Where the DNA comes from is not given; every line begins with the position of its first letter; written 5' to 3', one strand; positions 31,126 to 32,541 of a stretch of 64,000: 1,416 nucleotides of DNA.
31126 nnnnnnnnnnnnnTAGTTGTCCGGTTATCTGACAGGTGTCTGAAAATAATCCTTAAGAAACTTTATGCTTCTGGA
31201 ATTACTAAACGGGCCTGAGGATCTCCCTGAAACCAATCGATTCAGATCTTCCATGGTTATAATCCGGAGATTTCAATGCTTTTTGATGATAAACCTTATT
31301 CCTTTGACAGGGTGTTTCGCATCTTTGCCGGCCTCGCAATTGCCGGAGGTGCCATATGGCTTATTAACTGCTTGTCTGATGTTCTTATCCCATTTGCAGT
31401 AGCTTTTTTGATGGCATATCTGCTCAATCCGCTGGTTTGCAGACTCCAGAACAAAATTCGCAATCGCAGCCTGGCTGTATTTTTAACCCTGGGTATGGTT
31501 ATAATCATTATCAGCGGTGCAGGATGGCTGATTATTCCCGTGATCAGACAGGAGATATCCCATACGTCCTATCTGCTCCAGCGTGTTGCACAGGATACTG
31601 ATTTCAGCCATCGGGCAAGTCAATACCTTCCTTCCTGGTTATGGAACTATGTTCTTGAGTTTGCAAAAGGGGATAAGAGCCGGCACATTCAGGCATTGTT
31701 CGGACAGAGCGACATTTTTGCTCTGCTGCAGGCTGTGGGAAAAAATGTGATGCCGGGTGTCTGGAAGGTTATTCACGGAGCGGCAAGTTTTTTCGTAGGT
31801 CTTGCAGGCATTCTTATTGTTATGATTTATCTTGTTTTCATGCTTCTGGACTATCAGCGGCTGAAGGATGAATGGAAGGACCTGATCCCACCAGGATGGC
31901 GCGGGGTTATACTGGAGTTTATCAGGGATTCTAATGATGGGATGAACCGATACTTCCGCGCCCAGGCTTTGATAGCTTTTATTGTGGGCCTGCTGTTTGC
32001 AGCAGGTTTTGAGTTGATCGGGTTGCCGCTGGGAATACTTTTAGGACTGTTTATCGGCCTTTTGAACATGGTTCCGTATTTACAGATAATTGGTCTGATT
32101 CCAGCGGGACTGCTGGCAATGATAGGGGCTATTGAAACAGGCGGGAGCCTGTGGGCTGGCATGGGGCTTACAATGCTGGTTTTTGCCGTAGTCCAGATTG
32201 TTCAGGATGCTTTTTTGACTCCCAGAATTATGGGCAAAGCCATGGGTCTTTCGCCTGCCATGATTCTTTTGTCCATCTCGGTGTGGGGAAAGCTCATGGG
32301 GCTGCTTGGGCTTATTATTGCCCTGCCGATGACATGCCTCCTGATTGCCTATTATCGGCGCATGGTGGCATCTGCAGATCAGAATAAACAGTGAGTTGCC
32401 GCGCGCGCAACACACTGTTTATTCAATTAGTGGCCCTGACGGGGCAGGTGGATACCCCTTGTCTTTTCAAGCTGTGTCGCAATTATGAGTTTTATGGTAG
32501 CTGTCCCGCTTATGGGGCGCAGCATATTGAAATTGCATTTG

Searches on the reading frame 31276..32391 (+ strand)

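Call 5: search_protein_families(library=pfam, max_evalue=1, proteins=[window:31276-32391:+])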
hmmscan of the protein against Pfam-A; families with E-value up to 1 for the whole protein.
window:31276-32391:+ (372 aa): 3 families
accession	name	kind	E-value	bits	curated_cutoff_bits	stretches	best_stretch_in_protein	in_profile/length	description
PF01594.21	AI-2E_transport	-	1e-49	170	34.3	1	14-362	2-325/327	AI-2E family transporter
PF04756.19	OST3_OST6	-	0.11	12.4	27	1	38-87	155-204/294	OST3 / OST6 family, transporter family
PF02038.21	ATP1G1_PLM_MAT8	-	0.21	11.4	26.9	1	269-286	13-30/48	ATP1G1/PLM/MAT8 family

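Call 6: search_protein_families(library=ncbifam, max_evalue=1, proteins=[window:31276-32391:+])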
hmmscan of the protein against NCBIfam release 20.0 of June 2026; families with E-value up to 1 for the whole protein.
window:31276-32391:+ (372 aa): 3 families
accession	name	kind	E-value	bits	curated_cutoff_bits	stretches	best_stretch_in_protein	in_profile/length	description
NF045801.1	efflux_ABUW_0982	equivalog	1.2e-32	113.3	675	1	13-363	9-343/392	chloramphenicol efflux transporter CxpE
TIGR02872.1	spore_ytvI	equivalog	5.7e-32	111.5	198.15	1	26-354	12-330/341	sporulation integral membrane protein YtvI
NF008930.0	PRK12287.1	subfamily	2.2e-16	60.4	318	2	175-355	147-320/344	AI-2E family transporter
